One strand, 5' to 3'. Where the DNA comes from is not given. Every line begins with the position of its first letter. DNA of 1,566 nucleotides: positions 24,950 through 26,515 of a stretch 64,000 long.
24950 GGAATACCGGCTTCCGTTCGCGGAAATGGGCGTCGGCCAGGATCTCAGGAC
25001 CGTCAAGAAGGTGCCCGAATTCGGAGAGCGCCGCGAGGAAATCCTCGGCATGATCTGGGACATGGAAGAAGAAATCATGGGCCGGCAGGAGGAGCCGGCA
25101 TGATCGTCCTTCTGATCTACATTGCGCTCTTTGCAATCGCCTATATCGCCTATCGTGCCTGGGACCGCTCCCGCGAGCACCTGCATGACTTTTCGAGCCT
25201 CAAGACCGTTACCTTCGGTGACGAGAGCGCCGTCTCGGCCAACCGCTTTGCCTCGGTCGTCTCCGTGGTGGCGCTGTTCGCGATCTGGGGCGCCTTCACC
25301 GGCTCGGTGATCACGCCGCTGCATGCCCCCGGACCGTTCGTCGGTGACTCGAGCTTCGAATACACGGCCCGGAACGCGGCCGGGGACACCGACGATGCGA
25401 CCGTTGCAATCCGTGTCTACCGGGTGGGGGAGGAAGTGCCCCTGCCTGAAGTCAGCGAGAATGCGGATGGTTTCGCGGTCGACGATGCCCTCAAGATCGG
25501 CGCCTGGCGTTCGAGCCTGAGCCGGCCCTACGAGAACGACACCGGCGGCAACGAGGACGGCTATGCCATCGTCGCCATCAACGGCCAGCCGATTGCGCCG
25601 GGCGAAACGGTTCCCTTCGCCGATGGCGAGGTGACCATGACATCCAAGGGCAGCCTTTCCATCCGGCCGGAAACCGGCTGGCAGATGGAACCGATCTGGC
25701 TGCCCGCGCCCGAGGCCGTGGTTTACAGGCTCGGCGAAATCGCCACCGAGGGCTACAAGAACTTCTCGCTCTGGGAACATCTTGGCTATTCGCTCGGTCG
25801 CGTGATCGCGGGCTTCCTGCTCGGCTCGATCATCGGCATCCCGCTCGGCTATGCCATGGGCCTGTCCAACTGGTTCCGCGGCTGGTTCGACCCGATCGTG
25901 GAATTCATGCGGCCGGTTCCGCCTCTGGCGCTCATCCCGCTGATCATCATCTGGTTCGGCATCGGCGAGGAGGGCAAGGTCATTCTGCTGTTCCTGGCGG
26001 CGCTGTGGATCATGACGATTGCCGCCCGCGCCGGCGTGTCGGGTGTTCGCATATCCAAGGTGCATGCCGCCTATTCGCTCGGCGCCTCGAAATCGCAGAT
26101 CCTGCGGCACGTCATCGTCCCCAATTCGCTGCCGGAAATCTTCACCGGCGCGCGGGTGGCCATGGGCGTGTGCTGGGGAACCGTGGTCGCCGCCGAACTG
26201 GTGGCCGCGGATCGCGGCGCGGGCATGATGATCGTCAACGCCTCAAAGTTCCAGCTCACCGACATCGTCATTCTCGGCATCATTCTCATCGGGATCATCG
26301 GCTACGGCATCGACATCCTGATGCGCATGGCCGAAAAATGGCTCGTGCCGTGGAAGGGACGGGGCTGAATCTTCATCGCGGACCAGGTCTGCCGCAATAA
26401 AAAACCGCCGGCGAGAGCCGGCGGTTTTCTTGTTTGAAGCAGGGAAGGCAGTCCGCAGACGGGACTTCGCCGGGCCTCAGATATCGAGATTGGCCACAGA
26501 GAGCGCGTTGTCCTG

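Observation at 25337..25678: Circularly permuted cadherin/Ig-like module inserted in the taurine ABC permease TauC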

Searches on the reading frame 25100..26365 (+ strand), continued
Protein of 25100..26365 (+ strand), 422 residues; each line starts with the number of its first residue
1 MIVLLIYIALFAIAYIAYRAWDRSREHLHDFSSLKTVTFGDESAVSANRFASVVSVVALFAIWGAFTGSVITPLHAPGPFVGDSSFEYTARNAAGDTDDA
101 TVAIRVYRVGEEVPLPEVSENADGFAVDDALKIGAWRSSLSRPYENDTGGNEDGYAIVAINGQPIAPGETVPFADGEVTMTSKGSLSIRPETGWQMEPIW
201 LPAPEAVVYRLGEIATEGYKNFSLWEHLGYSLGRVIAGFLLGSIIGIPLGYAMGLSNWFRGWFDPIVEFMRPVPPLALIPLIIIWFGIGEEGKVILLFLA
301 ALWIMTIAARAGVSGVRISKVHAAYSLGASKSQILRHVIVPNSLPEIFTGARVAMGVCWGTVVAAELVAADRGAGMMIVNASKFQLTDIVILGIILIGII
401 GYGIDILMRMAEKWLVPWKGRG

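Call 67: list_cluster_members(proteins=[window:25100-26365:+])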
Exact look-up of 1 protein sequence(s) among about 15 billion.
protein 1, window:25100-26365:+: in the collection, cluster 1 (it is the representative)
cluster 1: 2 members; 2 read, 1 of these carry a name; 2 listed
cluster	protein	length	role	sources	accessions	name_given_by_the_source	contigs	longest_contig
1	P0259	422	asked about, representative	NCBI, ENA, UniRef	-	-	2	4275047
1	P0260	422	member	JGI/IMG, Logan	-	taurine transport system permease protein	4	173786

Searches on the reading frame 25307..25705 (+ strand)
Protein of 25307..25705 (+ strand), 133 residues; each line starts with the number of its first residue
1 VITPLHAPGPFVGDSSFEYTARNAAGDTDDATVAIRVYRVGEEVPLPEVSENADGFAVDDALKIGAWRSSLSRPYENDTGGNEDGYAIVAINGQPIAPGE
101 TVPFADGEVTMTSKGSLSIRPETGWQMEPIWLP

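Call 3: search_protein_families(library=pfam, proteins=[window:25337-25678:+], max_evalue=10)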
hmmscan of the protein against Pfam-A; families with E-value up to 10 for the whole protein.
window:25337-25678:+ (114 aa): 2 families
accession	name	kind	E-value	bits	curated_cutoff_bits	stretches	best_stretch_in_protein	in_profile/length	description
PF17963.7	Big_9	-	0.003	18.9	23.6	1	1-25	64-88/89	Bacterial Ig domain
PF23186.1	DUF7059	-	0.079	13.6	27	1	11-57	29-75/85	Domain of unknown function (DUF7059)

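Call 4: search_protein_families(library=ncbifam, proteins=[window:25337-25678:+], max_evalue=10)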
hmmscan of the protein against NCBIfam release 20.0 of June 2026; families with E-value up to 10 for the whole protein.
window:25337-25678:+ (114 aa): 1 family
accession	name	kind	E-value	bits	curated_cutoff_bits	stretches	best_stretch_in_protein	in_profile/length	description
NF012211.1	tand_rpt_95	domain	0.0017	18.2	90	1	1-31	58-88/98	tandem-95 repeat protein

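Call 23: predict_structure(alignment_id=A2)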
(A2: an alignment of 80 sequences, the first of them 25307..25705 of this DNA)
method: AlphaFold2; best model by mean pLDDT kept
length: 133 residues; sequences in the alignment: 80
mean_pLDDT: 91.9   pTM: 0.82
mean pLDDT of the five models: 91.9, 90.5, 90.2, 89.4, 88.6
residues with pLDDT >= 90: 100; 70-90: 28; 50-70: 5; < 50: 0
segments of 3 or more residues with pLDDT < 50: none
pLDDT, mean of each block of 10 residues (from residue 1): 79 97 96 97 95 86 96 88 90 98 97 97 84 70
secondary structure, 60 per line:
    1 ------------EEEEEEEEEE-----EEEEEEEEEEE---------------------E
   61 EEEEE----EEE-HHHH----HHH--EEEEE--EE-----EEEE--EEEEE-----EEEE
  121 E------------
elements in order: E13-22 E28-38 E60-65 E70-72 H74-77 E87-91 E101-104 E107-111 E117-121

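Call 26: fold_search(model_id=the predicted structure, library=pdb)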
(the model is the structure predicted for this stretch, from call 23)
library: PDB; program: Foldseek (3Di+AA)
matches with E <= 10: 428; with E <= 0.001: 0
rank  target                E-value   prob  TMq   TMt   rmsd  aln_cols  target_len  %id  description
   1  8qcf_I                2.8e-01  0.11  0.21  0.11  19.1       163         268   12  yeast cytoplasmic exosome-Ski2 complex degrading a RNA substrate (released 2024-01-10)
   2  3f6z_B                4.3e-01  0.12  0.19  0.26  14.0       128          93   10  Crystal structure of Pseudomonas aeruginosa MliC in complex with hen egg white lysozyme (released 2008-12-23)
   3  3pjy_B                4.8e-01  0.11  0.24  0.25  12.6       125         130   14  Crystal structure of a putative transcription regulator (R01717) from Sinorhizobium meliloti 1021 at 1.55 A resolution (released 2010-12-22)
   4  5jea_H                4.8e-01  0.04  0.16  0.10  17.7       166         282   11  Structure of a cytoplasmic 11-subunit RNA exosome complex including Ski7, bound to RNA (released 2016-07-13)
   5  3pjy_A                6.0e-01  0.09  0.24  0.25  12.6       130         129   14  Crystal structure of a putative transcription regulator (R01717) from Sinorhizobium meliloti 1021 at 1.55 A resolution (released 2010-12-22)
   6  1q8m_A                6.8e-01  0.15  0.22  0.24  15.6       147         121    8  Crystal structure of the human myeloid cell activating receptor TREM-1 (released 2003-12-09)
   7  1smo_B                7.6e-01  0.33  0.21  0.25   9.3        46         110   17  Crystal Structure of Human Triggering Receptor Expressed on Myeloid Cells 1 (TREM-1) at 1.47 . (released 2004-09-21)
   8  3aoi_X                7.6e-01  0.05  0.17  0.15  12.1       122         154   13  RNA polymerase-Gfh1 complex (Crystal type 2) (released 2010-12-08)
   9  9e2g_1V               7.6e-01  0.04  0.12  0.12  13.7        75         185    9  Cryo-EM structure of 48 nm repeat of microtubule doublet from T. brucei flagellum (released 2025-03-12)
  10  5lon_B                8.0e-01  0.06  0.19  0.17  13.6       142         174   13  Structure of /K. lactis/ Dcp1-Dcp2 decapping complex. (released 2016-10-05)
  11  4ifd_H                8.9e-01  0.05  0.18  0.11  16.0       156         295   12  Crystal structure of an 11-subunit eukaryotic exosome complex bound to RNA (released 2013-02-06)
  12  5c0w_H                1.0e+00  0.05  0.18  0.09  18.1       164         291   13  Structure of a 12-subunit nuclear exosome complex bound to single-stranded RNA substrates (released 2015-07-29)
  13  5c0x_H                1.1e+00  0.06  0.21  0.10  17.5       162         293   11  Structure of a 12-subunit nuclear exosome complex bound to structured RNA (released 2015-08-05)
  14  8ro5_A                1.2e+00  0.20  0.19  0.13   8.6        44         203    9  HLA-A3 restricted mG12V-TCR (released 2025-01-22)
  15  8rro_P                1.3e+00  0.18  0.19  0.13  10.5        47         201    8  G12V-TCR complex with HLA-A3 (released 2024-11-20)
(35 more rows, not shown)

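Call 31: search_protein_families(library=pfam, alignment_id=A4, max_evalue=1)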
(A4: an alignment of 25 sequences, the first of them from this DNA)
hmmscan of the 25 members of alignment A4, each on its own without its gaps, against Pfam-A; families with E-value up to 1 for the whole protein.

A. member 1, seq(114 aa): 2 families
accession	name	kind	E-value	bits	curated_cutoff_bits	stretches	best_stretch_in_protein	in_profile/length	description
PF17963.7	Big_9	-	0.003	18.9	23.6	1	1-25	64-88/89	Bacterial Ig domain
PF23186.1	DUF7059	-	0.079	13.6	27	1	11-57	29-75/85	Domain of unknown function (DUF7059)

B. families by the number of members that match (of 25 scanned): 18 families
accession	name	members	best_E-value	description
PF17963.7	Big_9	25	2.2e-07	Bacterial Ig domain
PF17892.7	Cadherin_5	13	2.1e-06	Cadherin-like domain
PF17803.7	Cadherin_4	6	0.0012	Bacterial cadherin-like domain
PF10738.15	Lpp-LpqN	2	0.0018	Probable lipoprotein LpqN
PF08339.15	RTX_C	1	0.0082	RTX C-terminal domain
PF18080.7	Gal_mutarotas_3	1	0.035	Galactose mutarotase-like fold domain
PF02933.23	CDC48_2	1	0.036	Cell division protein 48 (CDC48), domain 2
PF19079.5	CFSR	1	0.06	Collagen-flanked surface repeat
PF06507.19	ARF_AD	1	0.071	Auxin response factor ancillary domain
PF08817.16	YukD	1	0.072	WXG100 protein secretion system (Wss), protein YukD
PF01957.25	NfeD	1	0.073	NfeD-like C-terminal, partner-binding domain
PF22352.2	K319L-like_PKD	1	0.075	K319L-like, PKD domain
PF11524.14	SeleniumBinding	1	0.075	Selenium binding protein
PF23186.1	DUF7059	1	0.079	Domain of unknown function (DUF7059)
PF21888.1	NFLD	1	0.14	Ferredoxin-like NFLD domain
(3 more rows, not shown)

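Call 33: search_solved_structures(query=A4, max_evalue=1, show_alignments=2)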
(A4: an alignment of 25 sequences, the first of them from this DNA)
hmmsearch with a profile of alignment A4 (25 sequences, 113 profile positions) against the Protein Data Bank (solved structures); distinct sequences matched with E-value up to 1: 4.
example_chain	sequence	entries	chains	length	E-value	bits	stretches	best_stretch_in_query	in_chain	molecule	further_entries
8are_A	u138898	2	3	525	0.041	17.2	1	29-90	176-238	Oligopeptide-binding protein OppA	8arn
9y9w_A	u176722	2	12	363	0.11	15.8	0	7-31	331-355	Cadherin domain protein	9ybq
36gk_A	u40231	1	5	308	0.12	15.7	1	2-27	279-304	RTX protein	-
2l32_A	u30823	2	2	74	0.53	13.6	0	77-107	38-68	Small archaeal modifier protein 2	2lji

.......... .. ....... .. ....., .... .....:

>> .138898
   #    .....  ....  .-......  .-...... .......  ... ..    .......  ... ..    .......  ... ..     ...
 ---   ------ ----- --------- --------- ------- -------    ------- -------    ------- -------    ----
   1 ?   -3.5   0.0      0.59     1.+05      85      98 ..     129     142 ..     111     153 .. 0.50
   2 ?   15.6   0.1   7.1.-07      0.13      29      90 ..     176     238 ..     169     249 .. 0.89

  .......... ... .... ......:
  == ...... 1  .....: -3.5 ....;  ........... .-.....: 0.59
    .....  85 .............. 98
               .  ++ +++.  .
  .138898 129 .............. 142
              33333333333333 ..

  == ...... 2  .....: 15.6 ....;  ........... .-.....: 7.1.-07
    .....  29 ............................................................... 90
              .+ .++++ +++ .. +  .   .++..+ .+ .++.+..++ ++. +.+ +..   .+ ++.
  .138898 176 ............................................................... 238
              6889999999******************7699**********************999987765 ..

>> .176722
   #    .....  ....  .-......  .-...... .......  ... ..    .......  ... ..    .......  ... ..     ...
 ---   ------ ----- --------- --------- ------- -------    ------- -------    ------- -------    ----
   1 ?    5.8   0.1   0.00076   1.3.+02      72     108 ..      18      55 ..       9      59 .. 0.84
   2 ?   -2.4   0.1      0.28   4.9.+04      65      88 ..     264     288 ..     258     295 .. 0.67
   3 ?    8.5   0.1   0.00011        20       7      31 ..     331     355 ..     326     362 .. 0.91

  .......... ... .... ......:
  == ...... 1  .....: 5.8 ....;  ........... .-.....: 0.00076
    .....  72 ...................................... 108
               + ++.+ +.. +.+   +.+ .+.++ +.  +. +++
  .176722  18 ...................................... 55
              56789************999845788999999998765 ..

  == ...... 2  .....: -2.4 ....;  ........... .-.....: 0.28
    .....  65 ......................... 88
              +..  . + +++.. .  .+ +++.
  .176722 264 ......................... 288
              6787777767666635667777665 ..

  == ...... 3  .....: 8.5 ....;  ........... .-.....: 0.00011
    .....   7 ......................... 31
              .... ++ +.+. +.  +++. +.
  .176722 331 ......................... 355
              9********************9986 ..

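Call 41: search_protein_representatives(protein=window:25307-25705:+)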
Query: 133 residues. Proteins with E-value up to 0.001 (for the whole library): 323; up to 1e-10: 94; up to 1e-30: 11. The best 150 are listed.
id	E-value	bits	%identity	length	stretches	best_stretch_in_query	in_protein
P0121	2.2e-135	462.0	31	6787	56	10-122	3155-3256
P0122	7.5e-54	198.0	33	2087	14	75-129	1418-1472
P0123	9.6e-43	162.0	38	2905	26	84-119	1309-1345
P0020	3.5e-36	140.8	51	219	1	2-133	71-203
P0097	1.7e-34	135.3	78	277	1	54-133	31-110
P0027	2.5e-34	134.8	55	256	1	5-133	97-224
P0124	9.8e-34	132.8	49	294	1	2-133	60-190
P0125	1.9e-33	131.9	37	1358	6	11-125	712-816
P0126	4.3e-32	127.5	52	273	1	3-133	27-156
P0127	1.2e-31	126.1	35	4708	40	9-47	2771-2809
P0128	5.0e-31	124.1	32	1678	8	11-125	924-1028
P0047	8.8e-30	120.0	50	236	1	3-133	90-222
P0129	1.1e-29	119.7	39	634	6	13-126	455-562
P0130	1.3e-29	119.5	37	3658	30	83-123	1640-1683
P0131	5.4e-27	111.0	38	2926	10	78-124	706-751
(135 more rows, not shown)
